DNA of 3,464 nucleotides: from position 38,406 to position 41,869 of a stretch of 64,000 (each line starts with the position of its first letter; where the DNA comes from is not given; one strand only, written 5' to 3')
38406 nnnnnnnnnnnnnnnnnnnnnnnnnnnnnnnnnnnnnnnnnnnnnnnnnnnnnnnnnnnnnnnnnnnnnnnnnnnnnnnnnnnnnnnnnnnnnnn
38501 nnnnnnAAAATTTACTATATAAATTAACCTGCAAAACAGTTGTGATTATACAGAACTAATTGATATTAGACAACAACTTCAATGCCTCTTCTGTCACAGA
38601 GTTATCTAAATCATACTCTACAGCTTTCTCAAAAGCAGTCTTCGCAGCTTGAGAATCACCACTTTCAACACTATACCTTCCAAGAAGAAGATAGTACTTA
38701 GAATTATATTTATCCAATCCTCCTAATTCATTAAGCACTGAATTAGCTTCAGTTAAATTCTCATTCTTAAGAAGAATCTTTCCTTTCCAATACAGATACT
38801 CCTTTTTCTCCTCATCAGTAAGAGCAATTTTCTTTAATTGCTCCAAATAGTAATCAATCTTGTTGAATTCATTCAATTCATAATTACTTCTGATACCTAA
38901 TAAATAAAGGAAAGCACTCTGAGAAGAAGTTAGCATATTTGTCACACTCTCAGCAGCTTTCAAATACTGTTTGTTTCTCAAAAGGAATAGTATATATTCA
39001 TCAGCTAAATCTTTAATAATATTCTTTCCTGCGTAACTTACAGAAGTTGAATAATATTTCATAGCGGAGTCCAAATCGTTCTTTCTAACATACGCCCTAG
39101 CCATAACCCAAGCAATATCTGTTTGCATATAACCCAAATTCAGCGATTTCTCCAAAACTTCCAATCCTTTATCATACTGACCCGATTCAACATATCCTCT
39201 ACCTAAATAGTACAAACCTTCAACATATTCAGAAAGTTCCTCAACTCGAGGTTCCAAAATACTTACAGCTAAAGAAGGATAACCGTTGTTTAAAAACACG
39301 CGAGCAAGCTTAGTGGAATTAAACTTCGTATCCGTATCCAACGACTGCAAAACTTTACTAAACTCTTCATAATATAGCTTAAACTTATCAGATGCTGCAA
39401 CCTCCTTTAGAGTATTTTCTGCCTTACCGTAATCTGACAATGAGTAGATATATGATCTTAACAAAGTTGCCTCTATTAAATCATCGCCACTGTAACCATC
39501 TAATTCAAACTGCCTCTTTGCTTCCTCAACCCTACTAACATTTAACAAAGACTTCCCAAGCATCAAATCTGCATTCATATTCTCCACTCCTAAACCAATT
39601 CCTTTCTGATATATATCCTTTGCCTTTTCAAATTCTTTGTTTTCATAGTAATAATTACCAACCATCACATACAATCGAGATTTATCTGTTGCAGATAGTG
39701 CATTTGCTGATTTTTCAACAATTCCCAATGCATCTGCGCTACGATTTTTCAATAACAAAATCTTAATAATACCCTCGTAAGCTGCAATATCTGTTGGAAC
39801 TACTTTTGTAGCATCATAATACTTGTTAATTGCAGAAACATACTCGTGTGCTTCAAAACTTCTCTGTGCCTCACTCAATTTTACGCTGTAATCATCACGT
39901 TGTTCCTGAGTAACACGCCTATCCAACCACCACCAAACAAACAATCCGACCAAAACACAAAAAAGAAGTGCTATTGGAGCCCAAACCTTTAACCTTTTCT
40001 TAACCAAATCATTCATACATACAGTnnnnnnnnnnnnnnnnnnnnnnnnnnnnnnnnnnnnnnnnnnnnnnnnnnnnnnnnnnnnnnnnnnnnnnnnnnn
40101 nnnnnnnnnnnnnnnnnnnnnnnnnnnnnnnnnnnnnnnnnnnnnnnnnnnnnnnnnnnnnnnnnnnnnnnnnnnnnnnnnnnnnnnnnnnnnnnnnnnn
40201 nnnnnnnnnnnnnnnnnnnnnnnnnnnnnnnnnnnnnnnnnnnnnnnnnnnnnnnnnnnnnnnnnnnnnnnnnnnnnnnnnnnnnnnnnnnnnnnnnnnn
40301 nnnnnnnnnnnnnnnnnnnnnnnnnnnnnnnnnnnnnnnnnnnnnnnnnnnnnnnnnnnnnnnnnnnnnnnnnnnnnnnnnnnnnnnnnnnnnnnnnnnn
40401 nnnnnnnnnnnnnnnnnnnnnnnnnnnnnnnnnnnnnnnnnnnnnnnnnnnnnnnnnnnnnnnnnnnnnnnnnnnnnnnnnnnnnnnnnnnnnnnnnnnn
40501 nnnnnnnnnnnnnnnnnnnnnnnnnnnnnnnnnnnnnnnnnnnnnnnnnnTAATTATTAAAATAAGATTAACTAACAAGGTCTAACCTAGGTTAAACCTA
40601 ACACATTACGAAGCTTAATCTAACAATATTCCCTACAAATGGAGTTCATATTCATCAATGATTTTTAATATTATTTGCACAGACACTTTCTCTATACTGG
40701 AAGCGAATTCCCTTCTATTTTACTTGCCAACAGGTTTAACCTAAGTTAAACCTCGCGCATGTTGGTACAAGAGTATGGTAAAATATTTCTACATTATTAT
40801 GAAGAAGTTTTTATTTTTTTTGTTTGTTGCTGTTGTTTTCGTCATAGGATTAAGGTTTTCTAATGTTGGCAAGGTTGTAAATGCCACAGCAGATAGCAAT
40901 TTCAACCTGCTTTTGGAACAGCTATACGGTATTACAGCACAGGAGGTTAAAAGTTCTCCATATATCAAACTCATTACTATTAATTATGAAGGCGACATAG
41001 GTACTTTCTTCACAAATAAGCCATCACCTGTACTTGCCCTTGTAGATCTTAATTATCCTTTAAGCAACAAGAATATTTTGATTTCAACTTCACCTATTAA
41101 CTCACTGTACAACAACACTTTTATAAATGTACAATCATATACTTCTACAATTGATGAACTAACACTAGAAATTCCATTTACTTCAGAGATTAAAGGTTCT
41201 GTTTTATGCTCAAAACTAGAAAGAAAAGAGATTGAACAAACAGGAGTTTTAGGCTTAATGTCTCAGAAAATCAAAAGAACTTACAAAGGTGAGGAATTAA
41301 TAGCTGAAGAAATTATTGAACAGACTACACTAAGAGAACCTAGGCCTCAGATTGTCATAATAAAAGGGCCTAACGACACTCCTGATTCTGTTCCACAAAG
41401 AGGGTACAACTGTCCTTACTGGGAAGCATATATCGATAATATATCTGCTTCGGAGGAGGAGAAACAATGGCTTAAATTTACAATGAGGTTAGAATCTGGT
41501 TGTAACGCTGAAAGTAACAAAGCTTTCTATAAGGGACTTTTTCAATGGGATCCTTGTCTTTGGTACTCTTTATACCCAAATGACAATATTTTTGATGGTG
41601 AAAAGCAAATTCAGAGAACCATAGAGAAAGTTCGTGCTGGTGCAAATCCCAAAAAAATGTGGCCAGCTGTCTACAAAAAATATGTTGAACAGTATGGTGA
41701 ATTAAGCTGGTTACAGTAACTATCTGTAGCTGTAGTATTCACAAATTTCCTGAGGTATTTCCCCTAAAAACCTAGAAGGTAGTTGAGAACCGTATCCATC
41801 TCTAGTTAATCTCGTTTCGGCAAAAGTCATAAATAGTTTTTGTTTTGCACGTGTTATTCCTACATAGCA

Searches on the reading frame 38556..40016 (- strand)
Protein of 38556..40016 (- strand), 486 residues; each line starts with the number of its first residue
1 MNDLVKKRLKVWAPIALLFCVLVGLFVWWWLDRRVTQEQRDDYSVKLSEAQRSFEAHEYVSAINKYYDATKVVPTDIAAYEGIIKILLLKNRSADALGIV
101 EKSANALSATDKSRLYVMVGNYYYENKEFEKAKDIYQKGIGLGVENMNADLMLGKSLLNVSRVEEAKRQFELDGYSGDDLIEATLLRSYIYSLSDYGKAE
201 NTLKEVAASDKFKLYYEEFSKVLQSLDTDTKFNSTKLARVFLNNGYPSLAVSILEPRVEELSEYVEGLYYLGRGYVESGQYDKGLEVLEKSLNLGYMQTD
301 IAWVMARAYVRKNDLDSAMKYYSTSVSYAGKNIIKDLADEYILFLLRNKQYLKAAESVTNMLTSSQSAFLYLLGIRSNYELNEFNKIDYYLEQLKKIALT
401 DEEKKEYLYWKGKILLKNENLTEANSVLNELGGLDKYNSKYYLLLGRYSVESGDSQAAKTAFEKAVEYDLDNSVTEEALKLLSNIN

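Call 15: search_protein_families(library=pfam, proteins=[window:38556-40016:-], max_evalue=0.001)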
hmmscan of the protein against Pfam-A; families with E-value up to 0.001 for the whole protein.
window:38556-40016:- (486 aa): 12 families
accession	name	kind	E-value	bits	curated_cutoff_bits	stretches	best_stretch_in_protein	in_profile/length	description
PF07719.23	TPR_2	-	5.1e-17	61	27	0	266-294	2-30/34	Tetratricopeptide repeat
PF12895.13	ANAPC3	-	4.2e-15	56.2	27.2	1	93-166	5-75/82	Anaphase-promoting complex, cyclosome, subunit 3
PF13181.12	TPR_8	-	1.1e-14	53.7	25.7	1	440-472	2-34/34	Tetratricopeptide repeat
PF13428.12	TPR_14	-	4e-14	52.2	23.5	0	266-294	2-30/44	Tetratricopeptide repeat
PF13432.12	TPR_16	-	1.5e-12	48.2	32.7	0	271-324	3-56/65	Tetratricopeptide repeat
PF14559.12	TPR_19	-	3.8e-12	46.8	25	0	276-324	2-50/68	Tetratricopeptide repeat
PF13424.12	TPR_12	-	2e-08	34.7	30.1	0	269-324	7-70/77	Tetratricopeptide repeat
PF13174.12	TPR_6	-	2e-07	31.6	26.3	0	267-290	2-25/33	Tetratricopeptide repeat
PF23914.1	TPR_CcmH_CycH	-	2.5e-07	31.1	42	0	438-472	49-83/158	Cytochrome c-type biogenesis protein H TPR domain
PF00515.34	TPR_1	-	3.1e-05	24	27.8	0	118-140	6-28/34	Tetratricopeptide repeat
PF01535.26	PPR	-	0.00035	21.1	25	0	273-293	8-28/31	PPR repeat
PF23220.1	HAT_Syf1_M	-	0.00079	19.8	27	0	110-140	77-107/213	Pre-mRNA-splicing factor SYF1 middle HAT repeat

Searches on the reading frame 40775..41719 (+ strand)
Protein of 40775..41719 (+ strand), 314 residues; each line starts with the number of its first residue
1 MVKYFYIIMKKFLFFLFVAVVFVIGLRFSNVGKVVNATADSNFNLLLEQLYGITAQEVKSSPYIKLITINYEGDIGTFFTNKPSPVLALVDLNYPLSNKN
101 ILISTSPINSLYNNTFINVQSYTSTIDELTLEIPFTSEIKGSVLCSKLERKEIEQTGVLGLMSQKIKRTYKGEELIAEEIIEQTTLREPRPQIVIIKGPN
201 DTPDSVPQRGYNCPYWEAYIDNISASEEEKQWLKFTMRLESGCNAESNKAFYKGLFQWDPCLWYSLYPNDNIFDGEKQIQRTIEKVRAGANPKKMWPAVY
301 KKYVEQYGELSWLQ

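Call 15: search_protein_families(library=pfam, proteins=[window:40775-41719:+], max_evalue=0.001)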
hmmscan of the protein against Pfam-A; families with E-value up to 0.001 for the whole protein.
window:40775-41719:+ (314 aa): 1 family
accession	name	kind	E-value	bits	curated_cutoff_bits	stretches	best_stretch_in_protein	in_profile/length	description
PF07501.17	G5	-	7.3e-05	23.4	23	1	149-194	26-70/75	G5 domain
